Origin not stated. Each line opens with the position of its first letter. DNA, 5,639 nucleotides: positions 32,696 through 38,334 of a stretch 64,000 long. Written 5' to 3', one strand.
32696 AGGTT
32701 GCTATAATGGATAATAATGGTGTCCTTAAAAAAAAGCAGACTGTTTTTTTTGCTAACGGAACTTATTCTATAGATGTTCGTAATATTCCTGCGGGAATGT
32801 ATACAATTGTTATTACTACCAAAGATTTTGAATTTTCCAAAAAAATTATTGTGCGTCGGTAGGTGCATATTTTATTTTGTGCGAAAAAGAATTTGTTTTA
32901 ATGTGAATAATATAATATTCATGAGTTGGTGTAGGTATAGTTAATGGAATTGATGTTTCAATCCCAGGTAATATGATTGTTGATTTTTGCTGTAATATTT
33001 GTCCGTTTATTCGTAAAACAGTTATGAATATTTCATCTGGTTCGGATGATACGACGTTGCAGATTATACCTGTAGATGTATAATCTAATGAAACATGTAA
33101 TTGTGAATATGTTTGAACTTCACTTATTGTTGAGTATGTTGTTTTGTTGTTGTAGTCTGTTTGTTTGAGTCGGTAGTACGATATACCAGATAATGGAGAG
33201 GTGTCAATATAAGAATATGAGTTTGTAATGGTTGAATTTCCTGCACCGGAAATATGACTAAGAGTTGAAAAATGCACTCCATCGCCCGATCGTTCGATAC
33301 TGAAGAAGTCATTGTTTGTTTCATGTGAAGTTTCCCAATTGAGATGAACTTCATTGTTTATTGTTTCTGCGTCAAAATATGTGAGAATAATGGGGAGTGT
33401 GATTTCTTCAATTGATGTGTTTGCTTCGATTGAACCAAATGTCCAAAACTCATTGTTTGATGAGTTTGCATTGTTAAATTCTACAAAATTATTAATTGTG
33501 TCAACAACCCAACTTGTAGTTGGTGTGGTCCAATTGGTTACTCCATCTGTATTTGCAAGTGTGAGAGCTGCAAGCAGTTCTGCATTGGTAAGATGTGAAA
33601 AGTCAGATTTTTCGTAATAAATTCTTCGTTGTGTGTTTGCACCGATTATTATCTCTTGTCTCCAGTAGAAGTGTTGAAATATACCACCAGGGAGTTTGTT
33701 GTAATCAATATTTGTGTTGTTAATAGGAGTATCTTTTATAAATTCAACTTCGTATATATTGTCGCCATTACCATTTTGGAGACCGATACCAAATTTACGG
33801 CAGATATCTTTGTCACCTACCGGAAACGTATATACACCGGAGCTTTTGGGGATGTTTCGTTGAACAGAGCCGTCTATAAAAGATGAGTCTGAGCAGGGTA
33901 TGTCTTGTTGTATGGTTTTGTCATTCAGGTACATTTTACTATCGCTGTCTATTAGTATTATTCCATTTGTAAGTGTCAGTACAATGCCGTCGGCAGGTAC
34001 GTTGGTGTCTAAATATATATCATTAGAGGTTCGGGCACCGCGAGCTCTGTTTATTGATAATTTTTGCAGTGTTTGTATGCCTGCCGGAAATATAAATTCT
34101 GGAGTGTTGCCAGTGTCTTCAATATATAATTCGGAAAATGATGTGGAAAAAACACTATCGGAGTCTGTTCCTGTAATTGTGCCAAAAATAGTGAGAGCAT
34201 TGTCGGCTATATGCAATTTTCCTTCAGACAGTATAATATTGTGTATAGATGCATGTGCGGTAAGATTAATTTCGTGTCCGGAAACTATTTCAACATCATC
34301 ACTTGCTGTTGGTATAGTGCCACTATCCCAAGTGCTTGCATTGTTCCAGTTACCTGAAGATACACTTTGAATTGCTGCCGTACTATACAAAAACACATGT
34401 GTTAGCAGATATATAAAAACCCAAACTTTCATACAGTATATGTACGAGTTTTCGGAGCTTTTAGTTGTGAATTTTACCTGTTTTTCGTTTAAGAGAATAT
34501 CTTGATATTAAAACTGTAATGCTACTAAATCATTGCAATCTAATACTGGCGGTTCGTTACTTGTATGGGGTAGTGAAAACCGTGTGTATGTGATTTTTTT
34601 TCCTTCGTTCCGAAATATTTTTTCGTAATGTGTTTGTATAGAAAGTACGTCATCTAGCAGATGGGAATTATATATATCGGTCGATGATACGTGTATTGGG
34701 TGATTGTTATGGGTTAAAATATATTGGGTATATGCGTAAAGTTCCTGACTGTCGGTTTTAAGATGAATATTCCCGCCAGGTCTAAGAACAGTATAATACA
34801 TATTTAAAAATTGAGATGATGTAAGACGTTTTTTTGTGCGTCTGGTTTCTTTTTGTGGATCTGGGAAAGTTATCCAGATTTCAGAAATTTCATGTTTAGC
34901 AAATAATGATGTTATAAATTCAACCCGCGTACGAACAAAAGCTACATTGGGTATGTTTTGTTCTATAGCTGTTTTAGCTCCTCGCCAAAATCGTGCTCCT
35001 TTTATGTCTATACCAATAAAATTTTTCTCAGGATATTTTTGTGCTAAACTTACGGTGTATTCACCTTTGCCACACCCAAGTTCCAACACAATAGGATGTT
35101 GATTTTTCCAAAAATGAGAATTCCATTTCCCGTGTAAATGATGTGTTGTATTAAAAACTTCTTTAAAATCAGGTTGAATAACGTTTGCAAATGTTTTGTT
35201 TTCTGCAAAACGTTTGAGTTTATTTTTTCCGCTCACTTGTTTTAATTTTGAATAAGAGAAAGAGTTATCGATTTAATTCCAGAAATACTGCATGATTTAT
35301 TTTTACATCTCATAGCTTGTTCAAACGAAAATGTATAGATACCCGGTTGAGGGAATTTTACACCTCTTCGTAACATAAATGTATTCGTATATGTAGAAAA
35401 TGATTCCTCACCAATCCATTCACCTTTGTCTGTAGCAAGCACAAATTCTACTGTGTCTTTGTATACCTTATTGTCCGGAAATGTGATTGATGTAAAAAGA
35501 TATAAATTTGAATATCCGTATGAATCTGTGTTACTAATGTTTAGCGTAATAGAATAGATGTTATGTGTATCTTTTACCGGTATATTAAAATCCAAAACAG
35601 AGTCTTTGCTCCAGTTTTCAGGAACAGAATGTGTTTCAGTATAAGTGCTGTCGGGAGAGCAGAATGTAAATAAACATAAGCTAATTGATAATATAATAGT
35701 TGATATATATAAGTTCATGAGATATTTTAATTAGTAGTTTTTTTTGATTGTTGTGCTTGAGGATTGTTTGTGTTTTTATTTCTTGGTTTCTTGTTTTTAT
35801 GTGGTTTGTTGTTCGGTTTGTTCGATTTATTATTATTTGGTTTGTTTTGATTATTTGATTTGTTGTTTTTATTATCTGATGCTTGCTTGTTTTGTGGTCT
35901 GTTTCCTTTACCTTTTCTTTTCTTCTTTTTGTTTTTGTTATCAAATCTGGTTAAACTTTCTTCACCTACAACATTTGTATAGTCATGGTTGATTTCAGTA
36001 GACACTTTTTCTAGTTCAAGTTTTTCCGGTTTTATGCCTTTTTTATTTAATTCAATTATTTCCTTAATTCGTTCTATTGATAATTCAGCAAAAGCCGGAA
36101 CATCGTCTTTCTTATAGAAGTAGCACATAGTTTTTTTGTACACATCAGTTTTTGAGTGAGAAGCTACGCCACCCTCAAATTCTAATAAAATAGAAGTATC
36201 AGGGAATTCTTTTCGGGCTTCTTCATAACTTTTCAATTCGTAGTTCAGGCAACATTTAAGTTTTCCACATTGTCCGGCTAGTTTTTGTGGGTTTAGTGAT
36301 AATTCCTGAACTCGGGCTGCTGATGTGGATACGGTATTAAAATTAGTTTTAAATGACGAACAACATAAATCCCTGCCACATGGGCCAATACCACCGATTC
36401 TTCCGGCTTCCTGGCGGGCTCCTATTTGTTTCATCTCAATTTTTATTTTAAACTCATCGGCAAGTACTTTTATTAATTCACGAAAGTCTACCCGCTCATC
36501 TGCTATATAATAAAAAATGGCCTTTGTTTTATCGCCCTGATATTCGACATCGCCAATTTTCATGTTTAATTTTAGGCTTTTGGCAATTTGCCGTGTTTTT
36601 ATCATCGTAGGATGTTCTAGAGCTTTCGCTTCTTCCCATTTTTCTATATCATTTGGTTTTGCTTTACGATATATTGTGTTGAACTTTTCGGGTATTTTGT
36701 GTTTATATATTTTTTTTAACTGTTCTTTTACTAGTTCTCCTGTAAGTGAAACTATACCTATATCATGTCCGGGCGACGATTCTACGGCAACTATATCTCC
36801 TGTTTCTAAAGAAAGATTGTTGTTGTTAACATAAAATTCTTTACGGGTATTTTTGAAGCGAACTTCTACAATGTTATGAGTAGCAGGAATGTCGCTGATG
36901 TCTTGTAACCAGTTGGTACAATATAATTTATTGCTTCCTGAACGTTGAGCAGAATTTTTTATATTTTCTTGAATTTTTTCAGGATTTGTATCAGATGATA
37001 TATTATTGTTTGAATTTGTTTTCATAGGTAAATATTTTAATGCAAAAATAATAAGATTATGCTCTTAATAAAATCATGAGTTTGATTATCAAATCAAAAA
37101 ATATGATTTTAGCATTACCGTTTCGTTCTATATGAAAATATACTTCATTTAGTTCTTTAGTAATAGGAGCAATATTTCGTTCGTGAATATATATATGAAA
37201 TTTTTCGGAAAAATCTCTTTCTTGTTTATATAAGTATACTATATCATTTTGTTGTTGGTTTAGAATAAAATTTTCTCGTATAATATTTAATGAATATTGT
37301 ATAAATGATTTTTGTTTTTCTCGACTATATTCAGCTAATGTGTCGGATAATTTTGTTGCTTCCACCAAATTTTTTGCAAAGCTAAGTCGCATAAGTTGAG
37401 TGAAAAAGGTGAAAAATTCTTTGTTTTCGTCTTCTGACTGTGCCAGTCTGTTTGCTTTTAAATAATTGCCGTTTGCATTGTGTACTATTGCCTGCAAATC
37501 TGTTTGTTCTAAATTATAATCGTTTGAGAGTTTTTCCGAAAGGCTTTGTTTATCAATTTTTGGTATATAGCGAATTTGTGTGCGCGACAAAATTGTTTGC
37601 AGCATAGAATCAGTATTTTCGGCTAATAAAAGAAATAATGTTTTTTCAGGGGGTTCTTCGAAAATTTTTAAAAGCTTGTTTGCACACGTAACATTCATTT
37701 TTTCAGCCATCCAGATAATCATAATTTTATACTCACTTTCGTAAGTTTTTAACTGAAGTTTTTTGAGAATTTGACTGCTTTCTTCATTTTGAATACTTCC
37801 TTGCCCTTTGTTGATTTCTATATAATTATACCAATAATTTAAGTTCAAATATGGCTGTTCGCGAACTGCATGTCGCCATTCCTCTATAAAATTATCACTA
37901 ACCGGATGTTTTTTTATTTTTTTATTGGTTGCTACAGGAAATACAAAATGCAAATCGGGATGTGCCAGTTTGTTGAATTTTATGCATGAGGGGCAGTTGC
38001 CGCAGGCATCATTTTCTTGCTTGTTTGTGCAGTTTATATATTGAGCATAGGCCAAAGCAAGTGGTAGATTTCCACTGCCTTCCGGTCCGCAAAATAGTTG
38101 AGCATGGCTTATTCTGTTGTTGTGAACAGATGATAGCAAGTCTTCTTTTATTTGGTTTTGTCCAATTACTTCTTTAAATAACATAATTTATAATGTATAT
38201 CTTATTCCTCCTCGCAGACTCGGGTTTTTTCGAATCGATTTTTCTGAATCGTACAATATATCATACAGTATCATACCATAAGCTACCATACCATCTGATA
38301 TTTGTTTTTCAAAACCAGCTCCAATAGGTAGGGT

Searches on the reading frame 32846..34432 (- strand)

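Call 26: search_protein_families(library=pfam, proteins=[window:32846-34432:-], max_evalue=0.01)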
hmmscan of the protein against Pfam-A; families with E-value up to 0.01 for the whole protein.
window:32846-34432:- (528 aa): 2 families
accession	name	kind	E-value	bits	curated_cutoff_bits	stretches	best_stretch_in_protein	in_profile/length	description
PF14828.11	Amnionless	-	0.0025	17.1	30.4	0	27-87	8-71/442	Amnionless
PF10162.14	G8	-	0.0058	16.9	22.9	0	34-79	1-48/124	G8 domain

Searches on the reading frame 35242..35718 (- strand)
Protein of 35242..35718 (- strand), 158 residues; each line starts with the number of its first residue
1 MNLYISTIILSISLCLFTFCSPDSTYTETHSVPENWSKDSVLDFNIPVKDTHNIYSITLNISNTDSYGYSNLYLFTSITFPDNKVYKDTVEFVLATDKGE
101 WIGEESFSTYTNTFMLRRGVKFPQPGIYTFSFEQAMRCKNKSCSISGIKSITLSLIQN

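Call 70: search_protein_families(library=pfam, proteins=[window:35242-35718:-], max_evalue=1e-8)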
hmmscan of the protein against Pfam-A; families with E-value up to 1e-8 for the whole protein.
window:35242-35718:- (158 aa): 1 family
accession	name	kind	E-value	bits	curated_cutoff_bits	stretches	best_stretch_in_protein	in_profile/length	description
PF14109.11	GldH_lipo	-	6.8e-31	108.1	27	1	25-151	2-125/129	GldH lipoprotein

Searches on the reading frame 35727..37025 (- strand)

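Call 26: search_protein_families(library=pfam, proteins=[window:35727-37025:-], max_evalue=0.01)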
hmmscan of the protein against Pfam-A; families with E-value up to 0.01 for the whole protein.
window:35727-37025:- (432 aa): 2 families
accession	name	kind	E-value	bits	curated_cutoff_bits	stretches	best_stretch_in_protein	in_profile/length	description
PF04468.17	PSP1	-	2.6e-30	105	27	1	117-201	2-86/86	PSP1 C-terminal conserved region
PF10386.15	DUF2441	-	0.00042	20.7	25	1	66-132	28-91/141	Protein of unknown function (DUF2441)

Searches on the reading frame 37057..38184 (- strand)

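Call 26: search_protein_families(library=pfam, proteins=[window:37057-38184:-], max_evalue=0.01)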
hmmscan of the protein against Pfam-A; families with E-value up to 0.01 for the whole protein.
window:37057-38184:- (375 aa): 1 family
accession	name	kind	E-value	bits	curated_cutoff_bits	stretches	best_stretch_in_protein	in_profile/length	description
PF13177.12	DNA_pol3_delta2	-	1e-43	149.5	27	1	8-209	1-159/161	DNA polymerase III, delta subunit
